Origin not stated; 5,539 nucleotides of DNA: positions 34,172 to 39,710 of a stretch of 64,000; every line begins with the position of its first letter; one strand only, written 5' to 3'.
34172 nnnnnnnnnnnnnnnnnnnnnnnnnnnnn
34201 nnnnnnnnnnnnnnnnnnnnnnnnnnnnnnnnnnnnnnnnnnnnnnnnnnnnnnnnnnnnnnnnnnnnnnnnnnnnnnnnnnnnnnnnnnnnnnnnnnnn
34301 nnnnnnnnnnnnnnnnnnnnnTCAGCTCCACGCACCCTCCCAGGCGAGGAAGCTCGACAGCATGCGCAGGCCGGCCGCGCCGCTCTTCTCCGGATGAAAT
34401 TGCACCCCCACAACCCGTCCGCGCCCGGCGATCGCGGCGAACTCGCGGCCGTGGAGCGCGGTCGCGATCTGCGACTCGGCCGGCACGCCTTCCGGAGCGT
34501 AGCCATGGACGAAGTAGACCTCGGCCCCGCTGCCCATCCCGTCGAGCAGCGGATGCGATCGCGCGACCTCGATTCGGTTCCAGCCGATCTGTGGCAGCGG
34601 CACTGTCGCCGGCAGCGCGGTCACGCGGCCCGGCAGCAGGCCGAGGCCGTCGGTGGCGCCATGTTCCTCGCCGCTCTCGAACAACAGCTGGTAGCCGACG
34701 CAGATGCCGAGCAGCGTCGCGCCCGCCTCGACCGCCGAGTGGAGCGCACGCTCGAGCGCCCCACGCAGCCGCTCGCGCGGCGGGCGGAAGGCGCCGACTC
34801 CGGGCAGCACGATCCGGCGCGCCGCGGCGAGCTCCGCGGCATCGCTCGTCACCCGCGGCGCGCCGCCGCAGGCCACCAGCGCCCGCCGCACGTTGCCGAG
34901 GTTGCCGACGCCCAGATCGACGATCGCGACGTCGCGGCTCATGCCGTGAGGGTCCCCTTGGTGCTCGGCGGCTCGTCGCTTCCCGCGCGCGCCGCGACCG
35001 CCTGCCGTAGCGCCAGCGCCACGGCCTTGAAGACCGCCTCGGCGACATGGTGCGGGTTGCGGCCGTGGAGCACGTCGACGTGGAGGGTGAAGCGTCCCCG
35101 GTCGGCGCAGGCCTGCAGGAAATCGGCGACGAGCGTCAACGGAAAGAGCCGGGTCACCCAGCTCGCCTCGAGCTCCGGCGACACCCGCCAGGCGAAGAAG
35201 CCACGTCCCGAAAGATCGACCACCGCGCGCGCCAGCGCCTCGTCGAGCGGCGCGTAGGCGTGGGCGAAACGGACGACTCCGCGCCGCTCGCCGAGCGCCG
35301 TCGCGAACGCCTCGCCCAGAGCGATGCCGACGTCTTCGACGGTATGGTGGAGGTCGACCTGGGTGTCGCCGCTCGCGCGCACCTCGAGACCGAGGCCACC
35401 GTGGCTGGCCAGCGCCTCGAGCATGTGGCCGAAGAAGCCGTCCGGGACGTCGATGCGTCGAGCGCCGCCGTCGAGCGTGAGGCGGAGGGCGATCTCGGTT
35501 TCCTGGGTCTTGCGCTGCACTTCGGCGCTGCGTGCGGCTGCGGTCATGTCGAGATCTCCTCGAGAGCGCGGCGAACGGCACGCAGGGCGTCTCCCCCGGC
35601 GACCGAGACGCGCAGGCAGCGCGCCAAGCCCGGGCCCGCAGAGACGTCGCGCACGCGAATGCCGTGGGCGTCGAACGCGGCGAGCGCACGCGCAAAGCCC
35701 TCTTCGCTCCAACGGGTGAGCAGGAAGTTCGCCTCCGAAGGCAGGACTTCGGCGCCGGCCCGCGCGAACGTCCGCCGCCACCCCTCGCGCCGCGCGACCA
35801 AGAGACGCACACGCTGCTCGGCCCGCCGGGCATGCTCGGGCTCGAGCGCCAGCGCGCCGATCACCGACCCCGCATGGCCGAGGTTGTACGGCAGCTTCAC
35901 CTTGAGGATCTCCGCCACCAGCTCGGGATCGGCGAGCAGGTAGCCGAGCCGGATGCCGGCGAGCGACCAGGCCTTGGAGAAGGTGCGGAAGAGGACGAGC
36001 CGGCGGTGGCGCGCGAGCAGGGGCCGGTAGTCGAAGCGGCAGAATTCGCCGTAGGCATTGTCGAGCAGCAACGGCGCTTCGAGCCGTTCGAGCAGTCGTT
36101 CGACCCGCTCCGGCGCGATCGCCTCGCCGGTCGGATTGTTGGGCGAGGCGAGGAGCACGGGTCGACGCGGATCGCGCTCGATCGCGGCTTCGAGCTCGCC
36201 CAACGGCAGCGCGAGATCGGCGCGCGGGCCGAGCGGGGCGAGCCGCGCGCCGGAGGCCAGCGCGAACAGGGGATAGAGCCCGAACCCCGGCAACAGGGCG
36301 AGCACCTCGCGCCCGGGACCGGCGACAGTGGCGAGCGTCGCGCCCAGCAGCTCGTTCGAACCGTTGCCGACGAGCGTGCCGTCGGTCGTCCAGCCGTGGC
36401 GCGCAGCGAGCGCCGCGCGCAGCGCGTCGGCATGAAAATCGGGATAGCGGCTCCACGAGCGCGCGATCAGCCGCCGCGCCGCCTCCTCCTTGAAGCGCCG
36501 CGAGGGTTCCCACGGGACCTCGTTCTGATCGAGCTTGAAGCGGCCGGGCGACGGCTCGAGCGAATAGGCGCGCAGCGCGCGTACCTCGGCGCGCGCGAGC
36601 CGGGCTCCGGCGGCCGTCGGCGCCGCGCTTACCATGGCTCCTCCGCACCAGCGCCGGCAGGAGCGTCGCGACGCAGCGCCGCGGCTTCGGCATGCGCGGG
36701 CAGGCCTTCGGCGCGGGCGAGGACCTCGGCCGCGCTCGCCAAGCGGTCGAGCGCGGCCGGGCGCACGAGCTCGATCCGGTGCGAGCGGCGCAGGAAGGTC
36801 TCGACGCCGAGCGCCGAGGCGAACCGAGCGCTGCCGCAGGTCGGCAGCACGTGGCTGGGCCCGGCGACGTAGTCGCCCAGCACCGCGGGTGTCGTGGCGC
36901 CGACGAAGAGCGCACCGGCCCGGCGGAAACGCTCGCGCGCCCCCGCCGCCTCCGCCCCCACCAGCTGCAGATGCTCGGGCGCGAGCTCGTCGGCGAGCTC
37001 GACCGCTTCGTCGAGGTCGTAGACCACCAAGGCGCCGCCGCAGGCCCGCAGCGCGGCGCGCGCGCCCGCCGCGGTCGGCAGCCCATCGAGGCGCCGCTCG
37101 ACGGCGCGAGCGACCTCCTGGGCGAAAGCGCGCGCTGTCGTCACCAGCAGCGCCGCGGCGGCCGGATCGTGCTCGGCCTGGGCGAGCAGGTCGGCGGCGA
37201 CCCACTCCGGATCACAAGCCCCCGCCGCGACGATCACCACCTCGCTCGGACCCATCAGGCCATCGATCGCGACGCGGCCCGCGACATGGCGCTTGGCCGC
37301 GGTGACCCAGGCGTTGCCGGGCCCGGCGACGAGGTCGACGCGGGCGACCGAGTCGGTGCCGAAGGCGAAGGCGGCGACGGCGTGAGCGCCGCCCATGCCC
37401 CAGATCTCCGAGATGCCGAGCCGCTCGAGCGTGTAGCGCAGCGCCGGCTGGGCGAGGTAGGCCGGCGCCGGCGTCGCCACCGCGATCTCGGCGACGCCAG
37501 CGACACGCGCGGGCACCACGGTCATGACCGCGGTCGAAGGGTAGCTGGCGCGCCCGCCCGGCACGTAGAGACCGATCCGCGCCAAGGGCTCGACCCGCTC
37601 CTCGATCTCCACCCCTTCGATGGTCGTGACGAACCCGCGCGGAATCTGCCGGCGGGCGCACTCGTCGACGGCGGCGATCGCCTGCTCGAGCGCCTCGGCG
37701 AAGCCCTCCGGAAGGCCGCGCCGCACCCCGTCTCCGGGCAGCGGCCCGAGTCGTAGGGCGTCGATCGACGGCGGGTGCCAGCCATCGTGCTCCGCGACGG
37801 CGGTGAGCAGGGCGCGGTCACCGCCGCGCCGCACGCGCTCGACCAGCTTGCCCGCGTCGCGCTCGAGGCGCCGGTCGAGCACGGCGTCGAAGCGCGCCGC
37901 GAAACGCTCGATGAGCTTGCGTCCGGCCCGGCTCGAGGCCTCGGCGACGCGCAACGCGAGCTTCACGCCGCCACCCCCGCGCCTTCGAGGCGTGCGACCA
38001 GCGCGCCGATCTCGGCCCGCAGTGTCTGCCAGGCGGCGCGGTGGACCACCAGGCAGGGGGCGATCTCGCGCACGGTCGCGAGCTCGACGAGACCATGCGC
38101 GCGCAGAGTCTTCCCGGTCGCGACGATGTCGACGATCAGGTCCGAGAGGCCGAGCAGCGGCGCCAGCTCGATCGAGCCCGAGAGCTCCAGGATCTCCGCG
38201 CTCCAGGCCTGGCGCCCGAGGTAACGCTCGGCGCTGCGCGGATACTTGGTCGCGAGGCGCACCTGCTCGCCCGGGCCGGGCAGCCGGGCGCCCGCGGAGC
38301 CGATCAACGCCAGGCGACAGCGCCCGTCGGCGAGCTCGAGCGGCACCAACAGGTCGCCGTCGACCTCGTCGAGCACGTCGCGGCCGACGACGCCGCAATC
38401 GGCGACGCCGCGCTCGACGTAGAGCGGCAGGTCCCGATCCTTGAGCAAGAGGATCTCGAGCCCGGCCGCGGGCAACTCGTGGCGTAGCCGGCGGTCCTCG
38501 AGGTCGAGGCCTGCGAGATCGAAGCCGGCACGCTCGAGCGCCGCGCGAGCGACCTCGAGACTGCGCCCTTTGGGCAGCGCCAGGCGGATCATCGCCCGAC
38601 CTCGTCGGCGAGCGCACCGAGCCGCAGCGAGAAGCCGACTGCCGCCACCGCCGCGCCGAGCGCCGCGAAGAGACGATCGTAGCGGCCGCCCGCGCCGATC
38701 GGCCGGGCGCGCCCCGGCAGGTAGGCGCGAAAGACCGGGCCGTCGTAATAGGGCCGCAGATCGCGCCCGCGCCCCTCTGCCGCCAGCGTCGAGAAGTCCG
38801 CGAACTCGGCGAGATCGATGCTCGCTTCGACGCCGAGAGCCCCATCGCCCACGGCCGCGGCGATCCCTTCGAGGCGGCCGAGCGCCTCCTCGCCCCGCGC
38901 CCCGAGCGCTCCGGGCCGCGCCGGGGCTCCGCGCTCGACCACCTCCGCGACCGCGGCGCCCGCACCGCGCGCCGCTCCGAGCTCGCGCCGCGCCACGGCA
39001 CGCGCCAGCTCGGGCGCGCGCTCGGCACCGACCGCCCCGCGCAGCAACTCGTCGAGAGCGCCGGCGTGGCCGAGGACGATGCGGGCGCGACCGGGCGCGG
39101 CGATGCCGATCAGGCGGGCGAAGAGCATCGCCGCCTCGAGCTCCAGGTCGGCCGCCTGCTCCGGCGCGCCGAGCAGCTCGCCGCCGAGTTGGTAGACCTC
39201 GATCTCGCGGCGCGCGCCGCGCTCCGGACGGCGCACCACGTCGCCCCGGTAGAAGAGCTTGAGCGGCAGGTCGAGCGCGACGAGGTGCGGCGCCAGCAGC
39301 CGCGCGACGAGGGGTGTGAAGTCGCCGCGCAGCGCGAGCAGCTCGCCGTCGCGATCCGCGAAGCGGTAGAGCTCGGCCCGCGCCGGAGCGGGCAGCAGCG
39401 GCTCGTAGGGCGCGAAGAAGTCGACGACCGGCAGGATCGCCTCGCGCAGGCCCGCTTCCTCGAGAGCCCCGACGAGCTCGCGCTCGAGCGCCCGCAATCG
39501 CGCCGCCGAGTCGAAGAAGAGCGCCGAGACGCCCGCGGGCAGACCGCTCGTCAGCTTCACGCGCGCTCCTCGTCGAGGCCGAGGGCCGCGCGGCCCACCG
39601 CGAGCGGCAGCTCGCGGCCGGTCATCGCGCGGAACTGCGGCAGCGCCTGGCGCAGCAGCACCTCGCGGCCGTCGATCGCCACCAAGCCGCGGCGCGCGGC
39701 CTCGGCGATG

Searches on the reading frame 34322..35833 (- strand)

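Call 44: search_protein_families(library=pfam, proteins=[window:34322-35833:-], max_evalue=0.00001)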
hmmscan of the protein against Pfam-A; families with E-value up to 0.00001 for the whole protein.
window:34322-35833:- (503 aa): 1 family
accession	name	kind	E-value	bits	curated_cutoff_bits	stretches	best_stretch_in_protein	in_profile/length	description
PF00117.34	GATase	-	3.5e-15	56.6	22.8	1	304-495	2-186/190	Glutamine amidotransferase class-I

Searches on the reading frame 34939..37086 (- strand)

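Call 7: search_protein_families(library=ncbifam, proteins=[window:34939-37086:-])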
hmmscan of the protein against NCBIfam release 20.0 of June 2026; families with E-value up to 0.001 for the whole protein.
window:34939-37086:- (715 aa): 13 families
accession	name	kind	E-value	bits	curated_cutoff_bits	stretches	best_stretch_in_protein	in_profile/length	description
NF002111.0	PRK00951.2-1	equivalog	1e-60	204.6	231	1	518-713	3-194/194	imidazoleglycerol-phosphate dehydratase HisB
NF002109.0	PRK00951.1-5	equivalog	1.3e-60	204.6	278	1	518-713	2-196/196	imidazoleglycerol-phosphate dehydratase HisB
NF002110.2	PRK00951.1-6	equivalog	9.1e-60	201.8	266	1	519-713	1-199/199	imidazoleglycerol-phosphate dehydratase HisB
NF002116.0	PRK00951.2-6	equivalog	1.2e-58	198.3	269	1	518-713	3-197/197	imidazoleglycerol-phosphate dehydratase HisB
NF002106.0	PRK00951.1-1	equivalog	2.2e-55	187.4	283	1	517-713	2-197/197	imidazoleglycerol-phosphate dehydratase HisB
NF002108.0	PRK00951.1-3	equivalog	2.5e-54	184.1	328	1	515-713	6-203/205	imidazoleglycerol-phosphate dehydratase HisB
NF002115.0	PRK00951.2-5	equivalog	3.6e-54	183.5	289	1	518-713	2-195/195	imidazoleglycerol-phosphate dehydratase HisB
NF002114.0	PRK00951.2-4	equivalog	1.1e-53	181.7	189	1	521-713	2-190/190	imidazoleglycerol-phosphate dehydratase HisB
NF002107.0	PRK00951.1-2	equivalog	1.2e-53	181.7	267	1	519-713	2-194/194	imidazoleglycerol-phosphate dehydratase HisB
NF002112.0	PRK00951.2-2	equivalog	5e-52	176.5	315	1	519-713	2-194/194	imidazoleglycerol-phosphate dehydratase HisB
NF003937.0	PRK05446.1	equivalog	6.1e-51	173.5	443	1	514-713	162-355/355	bifunctional histidinol-phosphatase/imidazoleglycerol-phosphate dehydratase HisB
NF010121.0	PRK13598.1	equivalog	1.2e-37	129.6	295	1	518-713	2-193/193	imidazoleglycerol-phosphate dehydratase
NF002113.0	PRK00951.2-3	equivalog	1.6e-37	129.3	288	1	519-698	2-176/190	imidazoleglycerol-phosphate dehydratase HisB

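Call 44: search_protein_families(library=pfam, proteins=[window:34939-37086:-], max_evalue=0.00001)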
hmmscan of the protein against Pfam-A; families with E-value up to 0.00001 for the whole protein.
window:34939-37086:- (715 aa): 1 family
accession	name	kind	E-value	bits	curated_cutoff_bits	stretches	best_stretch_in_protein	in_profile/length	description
PF00475.24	IGPD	-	1.8e-50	171.2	27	1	550-693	4-144/144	Imidazoleglycerol-phosphate dehydratase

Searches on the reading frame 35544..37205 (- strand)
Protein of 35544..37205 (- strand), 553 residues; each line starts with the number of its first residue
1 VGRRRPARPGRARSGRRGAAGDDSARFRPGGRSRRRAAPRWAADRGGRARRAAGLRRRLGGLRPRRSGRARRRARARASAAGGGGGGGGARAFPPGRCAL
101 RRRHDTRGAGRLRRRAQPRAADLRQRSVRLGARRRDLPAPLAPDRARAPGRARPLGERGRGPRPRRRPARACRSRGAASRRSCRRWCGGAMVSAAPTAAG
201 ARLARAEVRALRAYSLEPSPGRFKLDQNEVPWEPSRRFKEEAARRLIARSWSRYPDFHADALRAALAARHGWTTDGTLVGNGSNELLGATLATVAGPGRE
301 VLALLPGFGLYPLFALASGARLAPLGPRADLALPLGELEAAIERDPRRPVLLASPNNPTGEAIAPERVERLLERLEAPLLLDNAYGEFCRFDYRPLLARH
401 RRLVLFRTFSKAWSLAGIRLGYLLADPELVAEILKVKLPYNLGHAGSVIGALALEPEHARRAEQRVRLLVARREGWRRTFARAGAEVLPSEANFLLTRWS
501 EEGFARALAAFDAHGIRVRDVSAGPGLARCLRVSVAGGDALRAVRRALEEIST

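Call 44: search_protein_families(library=pfam, proteins=[window:35544-37205:-], max_evalue=0.00001)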
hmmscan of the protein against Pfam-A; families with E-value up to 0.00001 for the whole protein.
window:35544-37205:- (553 aa): 1 family
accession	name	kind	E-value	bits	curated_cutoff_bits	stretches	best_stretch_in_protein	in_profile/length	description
PF00155.27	Aminotran_1_2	-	8.1e-44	150.7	19.7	1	224-540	5-351/361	Aminotransferase class I and II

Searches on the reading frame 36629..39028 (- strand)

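Call 7: search_protein_families(library=ncbifam, proteins=[window:36629-39028:-])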
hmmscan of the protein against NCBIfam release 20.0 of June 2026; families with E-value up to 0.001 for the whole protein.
window:36629-39028:- (799 aa): 2 families
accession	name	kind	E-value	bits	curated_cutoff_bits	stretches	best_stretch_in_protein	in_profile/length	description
TIGR00069.1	hisD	equivalog_domain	7.5e-124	413.9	243.8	1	394-786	3-393/393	histidinol dehydrogenase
NF010343.0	PRK13770.1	equivalog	3.3e-73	246.8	647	1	383-787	16-415/416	histidinol dehydrogenase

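Call 44: search_protein_families(library=pfam, proteins=[window:36629-39028:-], max_evalue=0.00001)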
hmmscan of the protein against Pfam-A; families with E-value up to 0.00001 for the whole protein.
window:36629-39028:- (799 aa): 1 family
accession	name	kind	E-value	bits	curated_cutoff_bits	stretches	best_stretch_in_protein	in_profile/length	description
PF00815.25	Histidinol_dh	-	1.9e-127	426.2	27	1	388-786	11-410/411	Histidinol dehydrogenase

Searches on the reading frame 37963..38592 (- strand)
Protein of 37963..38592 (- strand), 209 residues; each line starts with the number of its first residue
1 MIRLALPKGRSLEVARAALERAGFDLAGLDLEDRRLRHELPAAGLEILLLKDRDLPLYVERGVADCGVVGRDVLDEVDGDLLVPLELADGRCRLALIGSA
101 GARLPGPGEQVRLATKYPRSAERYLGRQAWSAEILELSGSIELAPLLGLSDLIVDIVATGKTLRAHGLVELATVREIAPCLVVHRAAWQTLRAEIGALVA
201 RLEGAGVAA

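Call 44: search_protein_families(library=pfam, proteins=[window:37963-38592:-], max_evalue=0.00001)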
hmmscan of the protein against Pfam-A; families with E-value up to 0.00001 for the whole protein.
window:37963-38592:- (209 aa): 1 family
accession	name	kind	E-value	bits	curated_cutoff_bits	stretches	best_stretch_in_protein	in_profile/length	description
PF01634.23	HisG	-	2.8e-41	141.5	25.5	1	51-204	1-158/158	ATP phosphoribosyltransferase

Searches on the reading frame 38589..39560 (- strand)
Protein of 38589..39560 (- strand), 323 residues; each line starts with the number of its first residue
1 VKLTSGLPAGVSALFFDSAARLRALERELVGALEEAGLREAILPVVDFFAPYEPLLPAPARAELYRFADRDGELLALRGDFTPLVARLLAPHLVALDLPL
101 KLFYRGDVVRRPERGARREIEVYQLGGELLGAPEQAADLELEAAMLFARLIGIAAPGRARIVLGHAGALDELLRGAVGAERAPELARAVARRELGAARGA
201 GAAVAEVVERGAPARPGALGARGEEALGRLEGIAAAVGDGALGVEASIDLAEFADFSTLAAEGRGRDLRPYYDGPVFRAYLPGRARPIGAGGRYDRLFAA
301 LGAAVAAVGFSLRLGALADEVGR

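Call 7: search_protein_families(library=ncbifam, proteins=[window:38589-39560:-])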
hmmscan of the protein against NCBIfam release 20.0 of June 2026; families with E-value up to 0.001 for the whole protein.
window:38589-39560:- (323 aa): 18 families
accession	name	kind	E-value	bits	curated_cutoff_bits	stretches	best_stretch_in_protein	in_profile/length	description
TIGR00443.1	hisZ_biosyn_reg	equivalog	1.2e-43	149.4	271.65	1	14-318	3-309/314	ATP phosphoribosyltransferase regulatory subunit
NF008941.0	PRK12292.2-4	equivalog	7.7e-29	100.8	447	2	8-187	10-187/393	ATP phosphoribosyltransferase regulatory subunit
NF008942.0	PRK12292.2-5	equivalog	3.7e-28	98.3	643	1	6-318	10-325/434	ATP phosphoribosyltransferase regulatory subunit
NF009086.0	PRK12421.1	equivalog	7.8e-24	84.3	318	2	7-193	9-194/389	ATP phosphoribosyltransferase regulatory subunit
NF008936.0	PRK12292.1-3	equivalog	4.3e-22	78.5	492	2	2-141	2-141/406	ATP phosphoribosyltransferase regulatory subunit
TIGR00442.1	hisS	equivalog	2.1e-21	76.4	286.75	2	9-188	4-180/406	histidine--tRNA ligase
NF008935.0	PRK12292.1-1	equivalog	4e-21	75.4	350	1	7-318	6-314/382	ATP phosphoribosyltransferase regulatory subunit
NF008953.0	PRK12295.1-6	equivalog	2.5e-17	62.9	384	2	255-318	314-376/384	ATP phosphoribosyltransferase regulatory subunit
NF008945.0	PRK12292.3-3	equivalog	5.6e-17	61.9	409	1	19-314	13-300/368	ATP phosphoribosyltransferase regulatory subunit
NF008940.0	PRK12292.2-3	equivalog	1.6e-16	60.1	450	1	63-190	60-185/404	ATP phosphoribosyltransferase regulatory subunit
NF008937.0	PRK12292.1-4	equivalog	6.1e-15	55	693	1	7-317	9-321/395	ATP phosphoribosyltransferase regulatory subunit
NF008938.0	PRK12292.1-6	equivalog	1e-13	50.9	833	1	7-141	8-140/420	ATP phosphoribosyltransferase regulatory subunit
NF008943.0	PRK12292.3-1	equivalog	7e-11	41.8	690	1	3-311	22-324/403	ATP phosphoribosyltransferase regulatory subunit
NF008944.0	PRK12292.3-2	equivalog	3.3e-09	36.3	374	1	266-317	282-333/341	ATP phosphoribosyltransferase regulatory subunit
NF008951.0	PRK12295.1-4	equivalog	4e-09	35.8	364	1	260-317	310-366/374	ATP phosphoribosyltransferase regulatory subunit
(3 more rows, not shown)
